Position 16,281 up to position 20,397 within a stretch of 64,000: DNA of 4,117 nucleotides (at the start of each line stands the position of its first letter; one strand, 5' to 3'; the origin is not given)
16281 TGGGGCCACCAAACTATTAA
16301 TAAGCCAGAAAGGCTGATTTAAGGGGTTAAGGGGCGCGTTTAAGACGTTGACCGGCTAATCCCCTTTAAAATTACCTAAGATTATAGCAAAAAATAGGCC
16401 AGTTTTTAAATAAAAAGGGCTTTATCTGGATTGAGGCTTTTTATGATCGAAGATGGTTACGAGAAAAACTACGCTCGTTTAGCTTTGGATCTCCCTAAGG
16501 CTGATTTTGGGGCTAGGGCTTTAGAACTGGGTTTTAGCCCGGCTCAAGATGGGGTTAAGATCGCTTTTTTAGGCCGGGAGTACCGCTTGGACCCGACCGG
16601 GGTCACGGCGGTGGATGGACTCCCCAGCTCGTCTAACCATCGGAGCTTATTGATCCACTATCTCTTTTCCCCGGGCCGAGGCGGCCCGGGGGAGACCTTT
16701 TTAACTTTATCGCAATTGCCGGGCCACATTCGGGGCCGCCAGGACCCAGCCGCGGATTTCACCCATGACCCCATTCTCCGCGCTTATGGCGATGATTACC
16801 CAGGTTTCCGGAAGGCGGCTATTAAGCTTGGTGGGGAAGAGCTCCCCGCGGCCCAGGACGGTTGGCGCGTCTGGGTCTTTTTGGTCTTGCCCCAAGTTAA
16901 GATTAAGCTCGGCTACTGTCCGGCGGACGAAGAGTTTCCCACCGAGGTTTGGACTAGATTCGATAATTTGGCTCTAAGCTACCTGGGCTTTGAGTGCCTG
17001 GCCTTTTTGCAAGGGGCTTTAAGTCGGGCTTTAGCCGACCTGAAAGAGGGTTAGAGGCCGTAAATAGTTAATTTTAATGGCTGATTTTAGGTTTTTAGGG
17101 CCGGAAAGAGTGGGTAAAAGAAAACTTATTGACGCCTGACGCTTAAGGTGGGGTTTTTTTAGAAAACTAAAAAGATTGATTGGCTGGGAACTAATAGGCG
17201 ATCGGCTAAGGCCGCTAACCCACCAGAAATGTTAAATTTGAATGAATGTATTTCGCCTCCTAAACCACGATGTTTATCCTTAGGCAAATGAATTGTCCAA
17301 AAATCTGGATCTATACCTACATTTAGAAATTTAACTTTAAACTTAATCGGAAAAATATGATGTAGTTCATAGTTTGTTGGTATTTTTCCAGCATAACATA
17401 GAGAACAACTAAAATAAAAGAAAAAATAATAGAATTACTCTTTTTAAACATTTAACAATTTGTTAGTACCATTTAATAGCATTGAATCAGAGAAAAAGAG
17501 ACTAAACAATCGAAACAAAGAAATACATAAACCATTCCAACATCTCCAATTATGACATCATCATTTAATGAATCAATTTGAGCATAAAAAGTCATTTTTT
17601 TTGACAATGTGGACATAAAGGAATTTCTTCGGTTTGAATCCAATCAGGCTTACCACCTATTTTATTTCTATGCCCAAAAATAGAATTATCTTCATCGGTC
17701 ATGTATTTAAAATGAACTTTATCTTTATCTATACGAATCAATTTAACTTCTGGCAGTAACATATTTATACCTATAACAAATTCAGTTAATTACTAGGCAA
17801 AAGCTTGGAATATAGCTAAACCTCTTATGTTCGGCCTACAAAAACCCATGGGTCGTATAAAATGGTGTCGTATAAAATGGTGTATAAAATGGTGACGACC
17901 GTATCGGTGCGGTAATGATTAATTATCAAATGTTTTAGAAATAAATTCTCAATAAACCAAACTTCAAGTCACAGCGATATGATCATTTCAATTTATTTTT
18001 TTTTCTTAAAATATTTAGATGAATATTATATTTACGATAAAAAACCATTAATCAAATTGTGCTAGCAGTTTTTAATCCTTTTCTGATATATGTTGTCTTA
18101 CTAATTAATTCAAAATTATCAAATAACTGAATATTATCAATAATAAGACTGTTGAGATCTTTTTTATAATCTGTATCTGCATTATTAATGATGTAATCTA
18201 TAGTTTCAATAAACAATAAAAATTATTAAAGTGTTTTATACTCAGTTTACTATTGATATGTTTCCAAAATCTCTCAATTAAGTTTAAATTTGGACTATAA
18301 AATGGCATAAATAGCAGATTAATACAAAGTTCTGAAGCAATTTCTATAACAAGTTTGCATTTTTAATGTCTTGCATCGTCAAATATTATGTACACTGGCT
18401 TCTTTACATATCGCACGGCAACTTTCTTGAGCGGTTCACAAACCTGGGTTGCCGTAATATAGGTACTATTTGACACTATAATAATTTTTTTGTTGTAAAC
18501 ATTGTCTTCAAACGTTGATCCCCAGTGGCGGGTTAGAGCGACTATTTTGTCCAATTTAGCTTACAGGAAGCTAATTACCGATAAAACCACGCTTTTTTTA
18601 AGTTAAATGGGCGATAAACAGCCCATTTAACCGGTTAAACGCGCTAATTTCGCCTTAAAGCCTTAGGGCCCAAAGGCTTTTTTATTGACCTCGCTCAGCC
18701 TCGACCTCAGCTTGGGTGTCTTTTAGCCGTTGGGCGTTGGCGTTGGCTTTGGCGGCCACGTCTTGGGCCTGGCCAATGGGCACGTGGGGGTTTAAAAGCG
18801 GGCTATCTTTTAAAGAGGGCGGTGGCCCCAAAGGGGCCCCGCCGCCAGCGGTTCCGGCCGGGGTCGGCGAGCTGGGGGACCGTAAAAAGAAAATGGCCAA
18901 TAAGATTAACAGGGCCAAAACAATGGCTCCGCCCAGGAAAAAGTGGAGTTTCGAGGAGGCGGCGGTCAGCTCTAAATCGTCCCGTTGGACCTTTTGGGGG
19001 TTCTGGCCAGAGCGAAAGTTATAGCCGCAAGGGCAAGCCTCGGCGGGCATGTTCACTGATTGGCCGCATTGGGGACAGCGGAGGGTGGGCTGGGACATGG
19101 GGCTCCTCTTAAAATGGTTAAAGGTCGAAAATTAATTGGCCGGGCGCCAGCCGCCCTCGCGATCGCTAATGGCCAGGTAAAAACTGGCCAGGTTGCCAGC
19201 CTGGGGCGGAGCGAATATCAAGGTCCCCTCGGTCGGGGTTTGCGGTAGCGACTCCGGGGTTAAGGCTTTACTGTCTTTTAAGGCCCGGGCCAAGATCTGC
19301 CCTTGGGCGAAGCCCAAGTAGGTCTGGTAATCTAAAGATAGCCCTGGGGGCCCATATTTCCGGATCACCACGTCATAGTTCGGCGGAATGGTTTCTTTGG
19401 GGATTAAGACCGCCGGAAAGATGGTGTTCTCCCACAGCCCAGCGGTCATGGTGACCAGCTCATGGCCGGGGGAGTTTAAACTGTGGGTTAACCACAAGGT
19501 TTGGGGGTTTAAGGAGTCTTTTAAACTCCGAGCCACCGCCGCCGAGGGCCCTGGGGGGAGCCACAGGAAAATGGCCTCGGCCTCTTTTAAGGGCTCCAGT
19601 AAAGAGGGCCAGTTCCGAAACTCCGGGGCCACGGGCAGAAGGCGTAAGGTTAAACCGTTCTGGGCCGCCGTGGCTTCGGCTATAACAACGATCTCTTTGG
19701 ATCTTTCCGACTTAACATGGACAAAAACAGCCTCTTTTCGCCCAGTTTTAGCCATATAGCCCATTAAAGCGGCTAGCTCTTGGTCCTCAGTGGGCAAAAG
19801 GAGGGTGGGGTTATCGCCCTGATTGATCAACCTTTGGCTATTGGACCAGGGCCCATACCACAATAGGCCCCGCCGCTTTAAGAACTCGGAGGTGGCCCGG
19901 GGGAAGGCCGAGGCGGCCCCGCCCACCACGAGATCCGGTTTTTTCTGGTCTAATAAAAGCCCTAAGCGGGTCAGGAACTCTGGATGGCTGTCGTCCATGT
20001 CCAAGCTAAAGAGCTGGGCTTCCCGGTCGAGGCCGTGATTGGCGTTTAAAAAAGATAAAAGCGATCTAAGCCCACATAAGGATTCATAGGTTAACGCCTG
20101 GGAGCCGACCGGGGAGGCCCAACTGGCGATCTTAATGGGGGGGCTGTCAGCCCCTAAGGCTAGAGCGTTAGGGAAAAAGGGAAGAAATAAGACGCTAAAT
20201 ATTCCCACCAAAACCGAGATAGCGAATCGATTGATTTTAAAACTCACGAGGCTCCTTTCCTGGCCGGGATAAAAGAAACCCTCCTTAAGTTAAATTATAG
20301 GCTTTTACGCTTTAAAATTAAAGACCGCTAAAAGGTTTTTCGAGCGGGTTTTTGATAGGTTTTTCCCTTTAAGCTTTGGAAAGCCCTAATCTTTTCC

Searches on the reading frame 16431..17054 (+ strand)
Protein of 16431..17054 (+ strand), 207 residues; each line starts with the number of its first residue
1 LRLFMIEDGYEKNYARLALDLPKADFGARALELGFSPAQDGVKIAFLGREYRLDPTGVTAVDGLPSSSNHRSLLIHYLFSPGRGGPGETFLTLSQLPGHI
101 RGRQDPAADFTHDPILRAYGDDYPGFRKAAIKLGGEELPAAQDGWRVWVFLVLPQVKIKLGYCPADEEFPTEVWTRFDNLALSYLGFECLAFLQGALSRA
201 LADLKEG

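Call 67: search_protein_families(library=pfam, proteins=[window:16431-17054:+], max_evalue=0.00001)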
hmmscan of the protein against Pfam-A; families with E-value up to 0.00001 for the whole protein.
window:16431-17054:+ (207 aa): 1 family
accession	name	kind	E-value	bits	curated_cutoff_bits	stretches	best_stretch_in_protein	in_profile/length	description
PF12654.12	DUF3786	-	5e-27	95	27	1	25-199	1-175/176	Domain of unknown function (DUF3786)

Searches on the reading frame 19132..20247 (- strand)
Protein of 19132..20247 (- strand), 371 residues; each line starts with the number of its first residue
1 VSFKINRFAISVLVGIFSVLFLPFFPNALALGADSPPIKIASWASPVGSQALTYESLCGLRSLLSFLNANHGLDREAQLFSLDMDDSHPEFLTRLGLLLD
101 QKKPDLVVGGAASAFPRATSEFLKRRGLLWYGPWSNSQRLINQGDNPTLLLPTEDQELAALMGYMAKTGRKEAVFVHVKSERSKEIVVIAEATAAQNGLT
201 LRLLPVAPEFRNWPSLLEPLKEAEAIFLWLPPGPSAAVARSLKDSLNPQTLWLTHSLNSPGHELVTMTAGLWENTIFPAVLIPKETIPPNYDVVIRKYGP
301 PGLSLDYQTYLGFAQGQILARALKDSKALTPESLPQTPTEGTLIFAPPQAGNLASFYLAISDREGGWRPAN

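Call 67: search_protein_families(library=pfam, proteins=[window:19132-20247:-], max_evalue=0.00001)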
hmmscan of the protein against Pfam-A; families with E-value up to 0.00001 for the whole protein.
window:19132-20247:- (371 aa): 1 family
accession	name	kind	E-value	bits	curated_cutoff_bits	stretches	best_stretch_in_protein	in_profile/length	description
PF13458.12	Peripla_BP_6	-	7.3e-11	42.7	31.7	1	65-334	30-304/343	Periplasmic binding protein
